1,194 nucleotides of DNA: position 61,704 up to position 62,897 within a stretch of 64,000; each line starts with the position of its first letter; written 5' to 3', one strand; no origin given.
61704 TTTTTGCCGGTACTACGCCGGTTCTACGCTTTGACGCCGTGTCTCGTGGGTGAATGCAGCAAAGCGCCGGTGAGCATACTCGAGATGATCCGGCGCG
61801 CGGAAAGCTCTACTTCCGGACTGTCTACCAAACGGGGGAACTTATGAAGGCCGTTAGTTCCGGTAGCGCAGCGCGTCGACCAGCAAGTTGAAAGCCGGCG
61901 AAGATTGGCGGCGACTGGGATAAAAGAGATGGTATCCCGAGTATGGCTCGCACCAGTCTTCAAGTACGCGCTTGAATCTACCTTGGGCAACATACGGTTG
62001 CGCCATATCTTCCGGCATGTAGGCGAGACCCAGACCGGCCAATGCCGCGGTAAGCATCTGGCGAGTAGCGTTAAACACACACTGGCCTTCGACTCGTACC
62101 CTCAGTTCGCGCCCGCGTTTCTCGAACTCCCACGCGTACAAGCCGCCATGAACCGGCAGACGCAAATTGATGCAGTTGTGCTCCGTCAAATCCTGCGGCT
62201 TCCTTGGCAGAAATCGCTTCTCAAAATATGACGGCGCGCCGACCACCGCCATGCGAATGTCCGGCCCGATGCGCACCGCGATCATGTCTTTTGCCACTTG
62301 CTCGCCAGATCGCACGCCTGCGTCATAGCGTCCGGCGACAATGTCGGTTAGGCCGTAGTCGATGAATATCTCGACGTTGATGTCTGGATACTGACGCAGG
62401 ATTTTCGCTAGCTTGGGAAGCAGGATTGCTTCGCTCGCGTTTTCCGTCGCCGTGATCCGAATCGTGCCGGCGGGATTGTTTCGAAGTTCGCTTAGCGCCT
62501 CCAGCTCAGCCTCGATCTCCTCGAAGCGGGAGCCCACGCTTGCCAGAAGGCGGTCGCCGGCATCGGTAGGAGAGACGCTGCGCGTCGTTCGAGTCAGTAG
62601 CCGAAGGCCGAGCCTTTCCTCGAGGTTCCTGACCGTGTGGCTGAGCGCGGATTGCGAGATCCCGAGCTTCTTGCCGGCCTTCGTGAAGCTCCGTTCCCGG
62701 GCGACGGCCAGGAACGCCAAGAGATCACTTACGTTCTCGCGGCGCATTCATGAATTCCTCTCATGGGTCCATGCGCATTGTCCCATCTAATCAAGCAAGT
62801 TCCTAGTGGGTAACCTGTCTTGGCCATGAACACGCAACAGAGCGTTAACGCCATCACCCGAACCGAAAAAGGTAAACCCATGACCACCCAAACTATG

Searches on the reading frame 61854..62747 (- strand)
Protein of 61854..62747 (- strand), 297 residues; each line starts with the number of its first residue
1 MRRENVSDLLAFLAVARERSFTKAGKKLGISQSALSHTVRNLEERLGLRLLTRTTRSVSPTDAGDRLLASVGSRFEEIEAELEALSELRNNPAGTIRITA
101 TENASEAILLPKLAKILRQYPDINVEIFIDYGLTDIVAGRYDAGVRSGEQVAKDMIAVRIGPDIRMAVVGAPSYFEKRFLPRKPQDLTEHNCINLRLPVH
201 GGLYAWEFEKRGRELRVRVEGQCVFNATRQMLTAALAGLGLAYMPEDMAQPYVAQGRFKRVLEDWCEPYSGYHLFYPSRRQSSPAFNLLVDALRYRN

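Call 39: search_protein_families(library=pfam, proteins=[window:61854-62747:-], max_evalue=0.00001)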
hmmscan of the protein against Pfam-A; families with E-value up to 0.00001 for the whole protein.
window:61854-62747:- (297 aa): 2 families
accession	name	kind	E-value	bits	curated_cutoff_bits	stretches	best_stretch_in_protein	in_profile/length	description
PF03466.25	LysR_substrate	-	2.4e-36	125.5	28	1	90-294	2-205/209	LysR substrate binding domain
PF00126.33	HTH_1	-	6.6e-23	80.9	26.6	1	8-64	3-59/60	Bacterial regulatory helix-turn-helix protein, lysR family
